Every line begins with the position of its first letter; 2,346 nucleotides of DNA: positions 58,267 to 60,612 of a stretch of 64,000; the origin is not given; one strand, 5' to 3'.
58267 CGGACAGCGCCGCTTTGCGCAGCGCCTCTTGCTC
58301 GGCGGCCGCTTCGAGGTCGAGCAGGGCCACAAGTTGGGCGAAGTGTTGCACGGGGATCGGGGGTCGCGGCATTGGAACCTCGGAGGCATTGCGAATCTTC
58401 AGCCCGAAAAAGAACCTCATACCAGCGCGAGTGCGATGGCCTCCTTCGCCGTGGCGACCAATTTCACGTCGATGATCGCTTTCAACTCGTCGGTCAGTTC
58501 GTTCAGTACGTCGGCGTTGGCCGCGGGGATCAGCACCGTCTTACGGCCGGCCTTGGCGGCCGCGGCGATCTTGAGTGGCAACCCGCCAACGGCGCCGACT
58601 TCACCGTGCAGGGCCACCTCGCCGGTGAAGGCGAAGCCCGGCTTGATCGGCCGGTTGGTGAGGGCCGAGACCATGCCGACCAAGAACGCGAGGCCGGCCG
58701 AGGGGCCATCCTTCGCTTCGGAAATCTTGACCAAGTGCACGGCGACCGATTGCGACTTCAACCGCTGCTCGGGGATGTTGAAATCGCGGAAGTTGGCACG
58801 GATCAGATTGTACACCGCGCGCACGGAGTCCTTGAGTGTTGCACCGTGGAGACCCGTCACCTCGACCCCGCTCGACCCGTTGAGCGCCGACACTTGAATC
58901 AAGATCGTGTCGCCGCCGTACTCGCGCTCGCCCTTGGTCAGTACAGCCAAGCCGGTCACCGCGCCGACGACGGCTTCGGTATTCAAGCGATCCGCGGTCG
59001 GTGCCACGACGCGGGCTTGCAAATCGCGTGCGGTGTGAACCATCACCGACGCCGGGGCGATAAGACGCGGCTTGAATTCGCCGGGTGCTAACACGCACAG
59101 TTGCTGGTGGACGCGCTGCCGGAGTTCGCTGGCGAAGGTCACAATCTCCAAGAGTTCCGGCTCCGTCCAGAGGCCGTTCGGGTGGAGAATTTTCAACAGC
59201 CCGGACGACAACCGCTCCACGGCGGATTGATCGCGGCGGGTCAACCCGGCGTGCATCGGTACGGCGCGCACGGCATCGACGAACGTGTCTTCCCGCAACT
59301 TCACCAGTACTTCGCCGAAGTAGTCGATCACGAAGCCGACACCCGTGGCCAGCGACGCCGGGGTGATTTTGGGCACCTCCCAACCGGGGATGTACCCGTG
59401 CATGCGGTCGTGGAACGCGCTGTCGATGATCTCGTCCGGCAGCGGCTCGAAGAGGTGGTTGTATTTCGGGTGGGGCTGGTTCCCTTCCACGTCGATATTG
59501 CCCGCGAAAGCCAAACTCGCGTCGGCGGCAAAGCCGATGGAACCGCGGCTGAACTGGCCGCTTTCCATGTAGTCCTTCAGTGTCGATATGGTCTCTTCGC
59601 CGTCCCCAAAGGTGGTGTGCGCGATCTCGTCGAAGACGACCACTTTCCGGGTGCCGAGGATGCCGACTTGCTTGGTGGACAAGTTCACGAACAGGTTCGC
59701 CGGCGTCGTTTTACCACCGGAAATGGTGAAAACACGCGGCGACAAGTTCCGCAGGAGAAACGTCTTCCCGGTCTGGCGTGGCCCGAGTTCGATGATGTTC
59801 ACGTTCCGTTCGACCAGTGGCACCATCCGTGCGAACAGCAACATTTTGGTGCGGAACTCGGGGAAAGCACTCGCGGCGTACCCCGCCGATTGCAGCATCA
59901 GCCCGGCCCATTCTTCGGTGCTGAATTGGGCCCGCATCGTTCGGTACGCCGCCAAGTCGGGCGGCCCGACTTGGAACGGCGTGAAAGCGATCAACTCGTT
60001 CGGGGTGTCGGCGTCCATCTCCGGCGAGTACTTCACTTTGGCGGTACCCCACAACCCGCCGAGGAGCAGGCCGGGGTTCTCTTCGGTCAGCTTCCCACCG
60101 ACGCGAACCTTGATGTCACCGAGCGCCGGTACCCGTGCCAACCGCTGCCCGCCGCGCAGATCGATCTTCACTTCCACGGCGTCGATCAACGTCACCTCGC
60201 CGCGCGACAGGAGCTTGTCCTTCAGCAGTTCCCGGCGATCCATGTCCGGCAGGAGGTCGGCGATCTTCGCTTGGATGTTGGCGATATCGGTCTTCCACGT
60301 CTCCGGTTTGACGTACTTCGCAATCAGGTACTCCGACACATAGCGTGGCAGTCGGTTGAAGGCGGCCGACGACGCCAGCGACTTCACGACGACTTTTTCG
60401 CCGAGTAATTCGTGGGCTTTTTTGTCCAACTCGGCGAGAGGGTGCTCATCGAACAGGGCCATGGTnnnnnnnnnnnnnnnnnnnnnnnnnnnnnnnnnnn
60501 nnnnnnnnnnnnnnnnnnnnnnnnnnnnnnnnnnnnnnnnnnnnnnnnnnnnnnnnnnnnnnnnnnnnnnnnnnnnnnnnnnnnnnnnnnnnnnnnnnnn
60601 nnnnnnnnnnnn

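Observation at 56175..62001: Candidate new system: DjlA/TerB-like membrane protein, orphan BrxL-type Lon-ATPase, Upf1-like helicase and two mini-ORFs in one coupled operon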

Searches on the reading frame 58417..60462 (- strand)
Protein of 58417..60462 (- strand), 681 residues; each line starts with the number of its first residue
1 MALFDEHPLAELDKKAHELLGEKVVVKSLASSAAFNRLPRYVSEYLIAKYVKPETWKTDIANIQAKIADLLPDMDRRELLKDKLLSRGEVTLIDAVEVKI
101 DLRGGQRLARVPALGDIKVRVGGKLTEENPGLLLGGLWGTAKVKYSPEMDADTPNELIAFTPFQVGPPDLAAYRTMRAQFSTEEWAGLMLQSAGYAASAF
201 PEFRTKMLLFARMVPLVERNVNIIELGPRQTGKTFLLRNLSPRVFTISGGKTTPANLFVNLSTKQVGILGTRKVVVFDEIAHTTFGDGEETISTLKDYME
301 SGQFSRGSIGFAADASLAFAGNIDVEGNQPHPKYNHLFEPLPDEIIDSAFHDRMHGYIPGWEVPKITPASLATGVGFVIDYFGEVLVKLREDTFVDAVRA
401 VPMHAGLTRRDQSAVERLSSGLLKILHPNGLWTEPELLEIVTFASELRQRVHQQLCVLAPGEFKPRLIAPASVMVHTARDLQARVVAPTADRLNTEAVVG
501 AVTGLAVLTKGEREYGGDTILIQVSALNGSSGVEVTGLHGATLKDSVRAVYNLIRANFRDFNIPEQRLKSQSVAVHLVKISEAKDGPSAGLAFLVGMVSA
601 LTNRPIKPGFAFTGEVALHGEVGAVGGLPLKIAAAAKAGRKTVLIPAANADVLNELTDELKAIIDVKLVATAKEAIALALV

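Call 3: search_protein_families(library=pfam, proteins=[window:58417-60462:-], max_evalue=0.01)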
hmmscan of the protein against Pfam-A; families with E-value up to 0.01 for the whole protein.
window:58417-60462:- (681 aa): 5 families
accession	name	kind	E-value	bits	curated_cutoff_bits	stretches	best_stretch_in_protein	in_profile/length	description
PF13337.12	BrxL_ATPase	-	4.7e-103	344.7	25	1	158-465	4-309/313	Lon-like protease BrxL-like, ATPase domain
PF05362.19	Lon_C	-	1.2e-39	136.4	21.1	1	490-681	18-204/205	Lon protease (S16) C-terminal proteolytic domain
PF20442.3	BrxL_N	-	2.7e-22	79.6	28.2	1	21-145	4-132/132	BREX system Lon protease-like protein BrxL N-terminal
PF13541.12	ChlI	-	5.7e-08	33.1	27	1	522-649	1-121/121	Subunit ChlI of Mg-chelatase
PF13173.12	AAA_14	-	0.0071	16.8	27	0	226-283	8-74/129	AAA domain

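Call 4: search_protein_families(library=padloc, proteins=[window:58417-60462:-], max_evalue=0.01)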
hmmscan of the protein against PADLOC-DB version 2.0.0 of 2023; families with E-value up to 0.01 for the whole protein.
window:58417-60462:- (681 aa): 11 families
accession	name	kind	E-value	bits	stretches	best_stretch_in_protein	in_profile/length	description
PDLC02506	BrxL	-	1.9e-137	457.4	1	9-680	5-677/680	BrxL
PDLC02508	BrxL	-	4.7e-104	347.1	1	11-456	3-452/698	BrxL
PDLC02505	BrxL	-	1.3e-76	256.4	1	11-435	3-434/482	BrxL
PDLC02509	BrxL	-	8.1e-75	250.4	2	142-469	187-516/535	BrxL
PDLC02507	BrxL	-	4.7e-65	218.3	1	33-463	37-467/482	BrxL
PDLC02010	SAVED4--SAVED_LON_TM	-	8.5e-05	19.8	1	590-669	130-208/455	-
PDLC01159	CARF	-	0.00031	17.9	1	590-660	133-201/456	"CARF, 2 TMs, fused to lon-like S16 protease"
PDLC04789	PDC-S01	-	0.00031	17.9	1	219-281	16-83/375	-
PDLC01050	CRISPR-Lon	-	0.00039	17.4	1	586-658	135-201/458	Lon protease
PDLC02009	SAVED4--SAVED_LON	-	0.0063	13.6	0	598-659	149-207/470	-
PDLC01981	CARF_m2--CARF_LON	-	0.0085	13.6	0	562-659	105-199/408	-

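Call 5: search_protein_families(library=ncbifam, proteins=[window:58417-60462:-], max_evalue=0.01)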
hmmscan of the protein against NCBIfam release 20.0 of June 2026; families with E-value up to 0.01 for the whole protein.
window:58417-60462:- (681 aa): 10 families
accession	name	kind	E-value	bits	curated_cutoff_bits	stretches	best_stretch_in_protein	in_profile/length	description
TIGR02688.1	TIGR02688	equivalog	1.6e-124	416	329.3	1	20-459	5-448/449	BREX system Lon protease-like protein BrxL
TIGR02653.1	Lon_rel_chp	hypoth_equivalog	2e-118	396.6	628.25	1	11-680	3-672/675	protease Lon-related BREX system protein BrxL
TIGR00763.1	lon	equivalog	1.2e-35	123.3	608.05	1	489-679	608-794/795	endopeptidase La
NF008053.0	PRK10787.1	equivalog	1.3e-29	102.9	891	1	492-680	588-771/784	endopeptidase La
TIGR02902.1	spore_lonB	equivalog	2.6e-20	72.5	723.3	1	491-670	340-524/531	ATP-dependent protease LonB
TIGR02903.1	spore_lon_C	equivalog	2.4e-19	69.3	678.8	1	486-679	433-614/615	Lon family ATP-dependent protease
TIGR00764.1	lon_rel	equivalog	7.2e-19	67.8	516.6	1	495-679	415-592/608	ATP-dependent protease LonB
TIGR00416.1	sms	equivalog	1.6e-09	37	403.05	1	585-654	369-438/454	DNA repair protein RadA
TIGR00368.1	TIGR00368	hypoth_equivalog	4.7e-08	32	362.4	1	516-654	10-143/499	YifB family Mg chelatase-like AAA ATPase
NF041438.1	SepM_fam_S16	equivalog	5.3e-07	29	200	1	584-649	226-293/340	SepM family pheromone-processing serine protease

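Call 11: find_homologous_proteins(query=window:58417-60462:-, max_evalue=1e-10)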
Query window:58417-60462:- (681 aa): 1185 proteins with E <= 1e-10 among 8000 candidates; the best 120 are listed.
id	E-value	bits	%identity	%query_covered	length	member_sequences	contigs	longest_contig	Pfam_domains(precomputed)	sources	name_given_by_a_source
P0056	0.0e+0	1501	100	100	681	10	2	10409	PF20442.4,PF05362.20,PF13337.13,PF13541.13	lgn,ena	-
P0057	0.0e+0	1371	90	100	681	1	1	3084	PF20442.4,PF05362.20,PF13337.13,PF13541.13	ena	-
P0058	0.0e+0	1369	90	100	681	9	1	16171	PF20442.4,PF05362.20,PF13337.13,PF13541.13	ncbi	-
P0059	0.0e+0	1360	89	100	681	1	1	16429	PF20442.4,PF05362.20,PF13337.13,PF13541.13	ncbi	-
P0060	0.0e+0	1356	89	100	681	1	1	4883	PF20442.4,PF05362.20,PF13337.13,PF13541.13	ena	-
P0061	0.0e+0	1356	89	100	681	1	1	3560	PF20442.4,PF05362.20,PF13337.13,PF13541.13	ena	-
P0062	0.0e+0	1355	89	100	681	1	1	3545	PF20442.4,PF05362.20,PF13337.13,PF13541.13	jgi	-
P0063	0.0e+0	1353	89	100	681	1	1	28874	PF20442.4,PF05362.20,PF13337.13,PF13541.13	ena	-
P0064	0.0e+0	1351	89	100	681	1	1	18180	PF20442.4,PF05362.20,PF13337.13,PF13541.13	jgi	-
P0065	0.0e+0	1342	88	100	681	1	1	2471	PF20442.4,PF05362.20,PF13337.13,PF13541.13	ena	-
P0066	0.0e+0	1340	88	100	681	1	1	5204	PF20442.4,PF05362.20,PF13337.13,PF13541.13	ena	-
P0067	0.0e+0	1339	88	100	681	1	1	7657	PF20442.4,PF05362.20,PF13337.13,PF13541.13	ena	-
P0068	0.0e+0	1337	88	100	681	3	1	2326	PF20442.4,PF05362.20,PF13337.13,PF13541.13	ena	-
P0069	0.0e+0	1313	86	100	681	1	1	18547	PF20442.4,PF05362.20,PF13337.13,PF13541.13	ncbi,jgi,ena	-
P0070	0.0e+0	1302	84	100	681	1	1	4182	PF20442.4,PF05362.20,PF13337.13,PF13541.13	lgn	-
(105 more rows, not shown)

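Call 14: find_related_loci(query=A1, collection=genome_contigs, flank=10000)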
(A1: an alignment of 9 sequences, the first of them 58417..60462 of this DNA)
Query A1 (681 aa) in genome_contigs; peptide patterns used: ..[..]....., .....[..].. (x = any residue, [..] = any of these).
247 stretches matched a pattern; 93 encode a relative of the query (tblastn E <= 1e-3); the best 80 are kept; 80 distinct loci.
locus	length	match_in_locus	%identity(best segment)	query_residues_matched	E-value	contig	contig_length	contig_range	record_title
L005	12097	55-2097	90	1-681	0e+0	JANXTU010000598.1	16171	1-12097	MAG: Fimbriiglobus sp. isolate 339R_metabat_14 339R_k141_1711552, whole genome shotgun sequence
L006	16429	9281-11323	89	1-681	0e+0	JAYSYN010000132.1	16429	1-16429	MAG: Fimbriiglobus sp. isolate GFS_13405 GFS_13405_131, whole genome shotgun sequence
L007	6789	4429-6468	85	1-681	0e+0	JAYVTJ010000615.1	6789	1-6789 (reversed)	MAG: Fimbriiglobus sp. isolate GL74_UP_concoct_115 GL74_UP_concoct_115_614, whole genome shotgun sequence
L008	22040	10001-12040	80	1-680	0e+0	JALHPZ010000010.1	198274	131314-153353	MAG: Gemmataceae bacterium isolate bin.39_sub c_000000000423, whole genome shotgun sequence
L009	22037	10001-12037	80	2-680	0e+0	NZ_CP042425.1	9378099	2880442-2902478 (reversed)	Limnoglobus roseus strain PX52 chromosome, complete genome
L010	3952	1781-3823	80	1-681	0e+0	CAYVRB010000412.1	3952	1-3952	MAG TPA_asm: uncultured Alcaligenaceae bacterium isolate SRP302895_co1_344 genome assembly, contig: NODE_51185_length_39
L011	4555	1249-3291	76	1-681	0e+0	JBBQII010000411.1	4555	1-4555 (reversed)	MAG: Gemmatales bacterium isolate Co_metawrap_823 Cmw_823_k141_4352206_length_4555_cov_8.0000, whole genome shotgun sequ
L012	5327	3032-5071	77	1-680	0e+0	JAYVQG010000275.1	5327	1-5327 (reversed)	MAG: Limnoglobus sp. isolate GL72_UP_concoct_246 GL72_UP_concoct_246_274, whole genome shotgun sequence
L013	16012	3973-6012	76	1-680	0e+0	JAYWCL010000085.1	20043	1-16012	MAG: Limnoglobus sp. isolate GL94_UP_concoct_236 GL94_UP_concoct_236_84, whole genome shotgun sequence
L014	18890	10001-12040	77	1-680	0e+0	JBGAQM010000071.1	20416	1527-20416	MAG: Urbifossiella sp. isolate MAG_AAO_H10.24 AAOH10-24_opera_contig_7972, whole genome shotgun sequence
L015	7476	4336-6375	76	1-680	0e+0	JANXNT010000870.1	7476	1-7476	MAG: Limnoglobus sp. isolate 341R_concoct_116_sub 341R_k141_675800, whole genome shotgun sequence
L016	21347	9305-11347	76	1-681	0e+0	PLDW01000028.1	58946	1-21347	MAG: Gemmataceae bacterium isolate palsa_1347 73.20111000_P1S.15_contig_1677, whole genome shotgun sequence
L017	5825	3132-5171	76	1-680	0e+0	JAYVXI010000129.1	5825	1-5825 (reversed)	MAG: Limnoglobus sp. isolate GL85_DN_concoct_218 GL85_DN_concoct_218_128, whole genome shotgun sequence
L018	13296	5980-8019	76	1-680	0e+0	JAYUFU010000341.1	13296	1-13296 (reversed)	MAG: Fimbriiglobus sp. isolate GFS_7859 GFS_7859_340, whole genome shotgun sequence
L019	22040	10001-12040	76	1-680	0e+0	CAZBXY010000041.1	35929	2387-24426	MAG TPA_asm: uncultured Frigoriglobus sp. isolate SRP287051_co2_76 genome assembly, contig: NODE_2527_length_35929_cov_1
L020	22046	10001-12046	76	1-680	0e+0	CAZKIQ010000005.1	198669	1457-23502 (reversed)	MAG TPA_asm: uncultured Alcaligenaceae bacterium isolate SRP287051_co1_48 genome assembly, contig: NODE_129_length_19866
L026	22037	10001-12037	73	1-680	0e+0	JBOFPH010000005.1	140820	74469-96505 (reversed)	MAG: Fimbriiglobus sp. isolate WFFMC_MAG_241 k139_112259_flag=0_multi=8.9924_len=140820, whole genome shotgun sequence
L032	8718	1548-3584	70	1-680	0e+0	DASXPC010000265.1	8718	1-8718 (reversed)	MAG TPA_asm: Fimbriiglobus sp. isolate SMAG_U5398 k141_1863120, whole genome shotgun sequence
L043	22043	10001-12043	64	1-680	0e+0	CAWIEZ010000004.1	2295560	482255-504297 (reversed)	MAG: uncultured Planctomycetota bacterium isolate MFD09603.bin.2.22 genome assembly, contig: contig_3589, whole genome s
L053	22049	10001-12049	57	1-680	0e+0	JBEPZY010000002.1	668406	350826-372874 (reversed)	MAG: Gemmatales bacterium isolate 03V1_S199.semibin_refined.050_sub NODE_7_length_668406_cov_14.582445, whole genome sho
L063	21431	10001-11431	67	6-481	0e+0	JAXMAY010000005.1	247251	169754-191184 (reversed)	MAG: Gemmataceae bacterium isolate STL-PLA22 C4.68.fa-5, whole genome shotgun sequence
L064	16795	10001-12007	54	12-680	0e+0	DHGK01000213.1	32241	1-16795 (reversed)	MAG TPA_asm: Planctomycetes bacterium UBA4800 UBA4800_contig_16124, whole genome shotgun sequence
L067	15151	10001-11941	54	12-658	0e+0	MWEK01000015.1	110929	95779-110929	MAG: Planctomycetes bacterium ADurb.Bin069 BWX69_contig000015, whole genome shotgun sequence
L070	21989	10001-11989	50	16-681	0e+0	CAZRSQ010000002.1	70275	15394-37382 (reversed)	MAG TPA_asm: uncultured Kofleriaceae bacterium isolate SRP287051_co2_177 genome assembly, contig: NODE_876_length_70275_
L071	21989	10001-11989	49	16-681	0e+0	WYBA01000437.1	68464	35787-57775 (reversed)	MAG: Myxococcales bacterium isolate PRO3 k127_625083, whole genome shotgun sequence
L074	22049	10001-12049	58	1-681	0e+0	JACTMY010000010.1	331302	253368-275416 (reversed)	MAG: Planctomycetota bacterium isolate BJ17 scaffold_6, whole genome shotgun sequence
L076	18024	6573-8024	62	1-484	0e+0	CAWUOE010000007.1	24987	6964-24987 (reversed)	MAG: uncultured Gemmataceae bacterium isolate SRR1522973_metabat2_110_1705335414 genome assembly, contig: ERZ11849543.23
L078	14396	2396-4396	47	16-680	0e+0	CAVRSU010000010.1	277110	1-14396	MAG: uncultured delta proteobacterium isolate MFD01476.bin.2.97 genome assembly, contig: contig_18768, whole genome shot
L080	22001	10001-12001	47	16-680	0e+0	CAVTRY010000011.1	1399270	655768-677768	MAG: uncultured delta proteobacterium isolate MFD09286.bin.2.143 genome assembly, contig: contig_23052, whole genome sho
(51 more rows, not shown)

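Call 19: search_protein_families(library=pfam, proteins=[L012:1427-2899:+, L015:1073-4243:+, L032:1-1518:+, L070:8145-9962:+, L071:8580-9971:+, L071:4566-8576:+, L080:8964-9956:+, L064:6617-9958:+, L063:8128-9849:-, L076:4556-6331:-], max_evalue=0.001)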
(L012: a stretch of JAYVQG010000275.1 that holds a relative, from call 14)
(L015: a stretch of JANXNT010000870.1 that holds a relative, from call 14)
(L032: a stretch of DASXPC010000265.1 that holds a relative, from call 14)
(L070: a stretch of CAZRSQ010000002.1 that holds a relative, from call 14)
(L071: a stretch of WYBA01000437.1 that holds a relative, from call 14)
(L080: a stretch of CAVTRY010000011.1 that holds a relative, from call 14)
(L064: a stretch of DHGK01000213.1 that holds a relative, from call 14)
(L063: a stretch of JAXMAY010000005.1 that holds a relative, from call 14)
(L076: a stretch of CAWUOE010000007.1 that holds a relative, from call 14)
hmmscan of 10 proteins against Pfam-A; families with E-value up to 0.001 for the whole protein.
L012:1427-2899:+ (491 aa): 0 families

L015:1073-4243:+ (1057 aa): 12 families
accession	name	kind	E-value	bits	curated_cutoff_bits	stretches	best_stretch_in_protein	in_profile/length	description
PF05872.18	HerA_C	-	2.8e-12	46.5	22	1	678-766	21-110/502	Helicase HerA-like C-terminal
PF13401.12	AAA_22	-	2e-11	44.7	27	1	83-187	5-104/130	AAA domain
PF01935.23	DUF87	-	1.6e-09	38.6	23.2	1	657-869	1-172/220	Helicase HerA, central domain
PF13191.12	AAA_16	-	9.3e-08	33.2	32.6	1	65-290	10-143/167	AAA ATPase domain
PF00004.35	AAA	-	3.1e-07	31.3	21.2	0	272-324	56-110/131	ATPase family associated with various cellular activities (AAA)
PF25199.1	nSTAND_NTPase5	-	1.3e-06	28.8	34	1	60-112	18-70/145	Novel STAND NTPase 5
PF00005.33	ABC_tran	-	3.4e-05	24.9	25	0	82-109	10-37/137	ABC transporter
PF05729.18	NACHT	-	0.00022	21.6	26.7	0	86-134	3-56/167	NACHT domain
PF10412.15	TrwB_AAD_bind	-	0.00036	20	20.5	0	679-719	16-56/387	Type IV secretion-system coupling protein DNA-binding domain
PF20720.3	nSTAND3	-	0.0004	20.6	27.2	0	678-712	17-51/155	Novel STAND NTPase 3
PF12846.13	AAA_10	-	0.00053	19.6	27.5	0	680-980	23-290/362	AAA-like domain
PF01580.24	FtsK_SpoIIIE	-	0.00076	19.4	24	0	653-724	16-90/221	FtsK/SpoIIIE family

L032:1-1518:+ (506 aa): 2 families
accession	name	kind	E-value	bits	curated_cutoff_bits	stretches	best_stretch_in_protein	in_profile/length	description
PF00873.25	ACR_tran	-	2.6e-112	376.8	28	1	2-459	579-1021/1021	AcrB/AcrD/AcrF family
PF03176.21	MMPL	-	1.1e-05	25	20.5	1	299-461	141-305/333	MMPL family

L070:8145-9962:+ (606 aa): 1 family
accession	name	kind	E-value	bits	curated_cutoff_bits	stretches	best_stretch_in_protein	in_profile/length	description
PF05099.18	TerB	-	0.00017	22.3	24.4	1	460-535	9-84/118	Tellurite resistance protein TerB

L071:8580-9971:+ (464 aa): 1 family
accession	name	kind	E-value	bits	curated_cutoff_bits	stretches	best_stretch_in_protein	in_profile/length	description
PF10446.14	DUF2457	-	0.00017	21.4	30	1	130-199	64-130/467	Protein of unknown function (DUF2457)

L071:4566-8576:+ (1337 aa): 3 families
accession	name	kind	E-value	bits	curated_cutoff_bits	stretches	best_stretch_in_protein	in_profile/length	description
PF07669.17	Eco57I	-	7e-18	65.7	25.3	1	541-781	2-92/171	Eco57I restriction-modification methylase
PF02384.22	N6_Mtase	-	3.6e-08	33.5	20.4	1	439-565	14-103/311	N-6 DNA Methylase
PF20473.4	MmeI_Mtase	-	3e-07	30.3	27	1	487-562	17-85/259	MmeI, DNA-methyltransferase domain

L080:8964-9956:+ (331 aa): 0 families

L064:6617-9958:+ (1114 aa): 1 family
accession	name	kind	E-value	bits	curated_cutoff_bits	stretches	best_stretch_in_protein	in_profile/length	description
PF05099.18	TerB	-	1.5e-06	29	24.4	1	891-1002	7-118/118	Tellurite resistance protein TerB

L063:8128-9849:- (574 aa): 7 families
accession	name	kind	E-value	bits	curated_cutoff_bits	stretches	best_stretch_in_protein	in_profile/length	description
PF13487.12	HD_5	-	1.1e-35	123.3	27.2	1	341-507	3-169/170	HD domain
PF01966.28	HD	-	1.9e-23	83.4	22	1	353-474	2-116/116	HD domain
PF00498.31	FHA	-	3.9e-19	69.3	20.7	1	51-116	1-67/67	FHA domain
PF13492.12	GAF_3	-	1e-12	49.1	27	1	184-322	2-128/129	GAF domain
PF16697.10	Yop-YscD_cpl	-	3.7e-12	46.8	33.2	1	47-122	15-90/94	Inner membrane component of T3SS, cytoplasmic domain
PF13185.12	GAF_2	-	2.3e-09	38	28.6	1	183-322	3-136/136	GAF domain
PF01590.32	GAF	-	5e-07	30.8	22.4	1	185-320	3-132/133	GAF domain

L076:4556-6331:- (592 aa): 7 families
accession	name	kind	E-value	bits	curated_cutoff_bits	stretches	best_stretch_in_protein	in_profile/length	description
PF00578.27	AhpC-TSA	-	3.4e-16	59.8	26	1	36-150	9-123/124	AhpC/TSA family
PF08534.16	Redoxin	-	5.3e-13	49.4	26.6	1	40-159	15-139/148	Redoxin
PF13905.12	Thioredoxin_8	-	2.5e-07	31.4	27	1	57-144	2-90/94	Thioredoxin-like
PF03712.20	Cu2_monoox_C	-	9.2e-06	25.6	23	1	489-587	45-136/157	Copper type II ascorbate-dependent monooxygenase, C-terminal domain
PF13442.11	Cytochrome_CBB3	-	1.1e-05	26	27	1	216-266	6-55/68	Cytochrome C oxidase, cbb3-type, subunit III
PF00034.26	Cytochrom_C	-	0.00048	21.8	21.3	0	217-291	5-87/90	Cytochrome c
PF13098.12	Thioredoxin_2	-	0.00071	20.3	27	0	53-154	2-95/104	Thioredoxin-like domain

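Call 25: search_protein_families(library=pfam, proteins=[L071:2-3730:+, L071:12041-14791:+, L071:16514-19447:+, L071:19452-20633:+, L070:12013-13881:+, L070:3136-7392:-, L080:5620-8007:+, L080:3796-5604:+, L067:12174-13721:+, L078:1686-2354:+], max_evalue=0.0001)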
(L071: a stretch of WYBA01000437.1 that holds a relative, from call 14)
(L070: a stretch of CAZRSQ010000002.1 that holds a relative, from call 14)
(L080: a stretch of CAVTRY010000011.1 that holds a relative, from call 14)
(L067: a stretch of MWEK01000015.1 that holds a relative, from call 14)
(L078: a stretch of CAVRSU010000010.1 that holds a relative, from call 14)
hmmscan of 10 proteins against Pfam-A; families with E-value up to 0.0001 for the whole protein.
L071:2-3730:+ (1242 aa): 4 families
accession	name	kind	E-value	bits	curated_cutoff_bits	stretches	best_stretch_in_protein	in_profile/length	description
PF00271.37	Helicase_C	-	2.5e-19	70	23.5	1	766-877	4-110/110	Helicase conserved C-terminal domain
PF00176.29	SNF2-rel_dom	-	6.2e-10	39.1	24.9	1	406-589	9-184/290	SNF2-related domain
PF04851.21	ResIII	-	2.1e-07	31.4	22.5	1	408-569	18-163/164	Type III restriction enzyme, res subunit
PF00270.35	DEAD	-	5.4e-06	26.7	26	1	415-569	16-161/167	DEAD/DEAH box helicase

L071:12041-14791:+ (916 aa): 1 family
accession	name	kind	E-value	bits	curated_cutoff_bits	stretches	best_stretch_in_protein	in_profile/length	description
PF09903.14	DUF2130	-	1.3e-48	166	26.7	1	575-817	5-253/255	Uncharacterized protein conserved in bacteria (DUF2130)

L071:16514-19447:+ (977 aa): 6 families
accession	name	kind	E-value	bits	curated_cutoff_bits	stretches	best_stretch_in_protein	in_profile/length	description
PF07728.20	AAA_5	-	1.6e-22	80.5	22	1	728-876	2-139/139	AAA domain (dynein-related subfamily)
PF05066.19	HARE-HTH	-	6.4e-10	39.7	25.9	1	3-77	1-68/71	HB1, ASXL, restriction endonuclease HTH domain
PF00004.35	AAA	-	3.4e-06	28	21.2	1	729-877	2-124/131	ATPase family associated with various cellular activities (AAA)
PF13191.12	AAA_16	-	1.6e-05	25.9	32.6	0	727-785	26-84/167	AAA ATPase domain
PF13401.12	AAA_22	-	3.5e-05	24.6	27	1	724-837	4-115/130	AAA domain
PF20720.3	nSTAND3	-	4.9e-05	23.5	27.2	1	716-751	8-43/155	Novel STAND NTPase 3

L071:19452-20633:+ (393 aa): 1 family
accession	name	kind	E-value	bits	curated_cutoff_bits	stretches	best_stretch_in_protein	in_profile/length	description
PF10117.15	McrBC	-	2.6e-31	109.2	23.9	1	52-348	5-318/318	McrBC 5-methylcytosine restriction system component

L070:12013-13881:+ (622 aa): 0 families

L070:3136-7392:- (1418 aa): 4 families
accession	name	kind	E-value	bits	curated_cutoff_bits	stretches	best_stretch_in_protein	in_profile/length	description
PF00069.31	Pkinase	-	3.3e-39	135.3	31.7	2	506-713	3-211/263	Protein kinase domain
PF07714.23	PK_Tyr_Ser-Thr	-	7e-21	75.1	23.1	2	509-707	6-212/258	Protein tyrosine and serine/threonine kinase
PF08378.17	NERD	-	9.6e-12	45.8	22.1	1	23-134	9-111/111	Nuclease-related domain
PF03118.21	RNA_pol_A_CTD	-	1.1e-07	31.9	23.8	1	774-824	11-61/67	Bacterial RNA polymerase, alpha chain C terminal domain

L080:5620-8007:+ (795 aa): 2 families
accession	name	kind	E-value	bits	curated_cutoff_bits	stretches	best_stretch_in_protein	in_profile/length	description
PF00759.25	Glyco_hydro_9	-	7e-107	358.9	27.7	1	104-585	2-444/444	Glycosyl hydrolase family 9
PF00942.24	CBM_3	-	1.2e-06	29.3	22.4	1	619-702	7-82/83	Cellulose binding domain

L080:3796-5604:+ (602 aa): 0 families

L067:12174-13721:+ (515 aa): 0 families

L078:1686-2354:+ (222 aa): 0 families
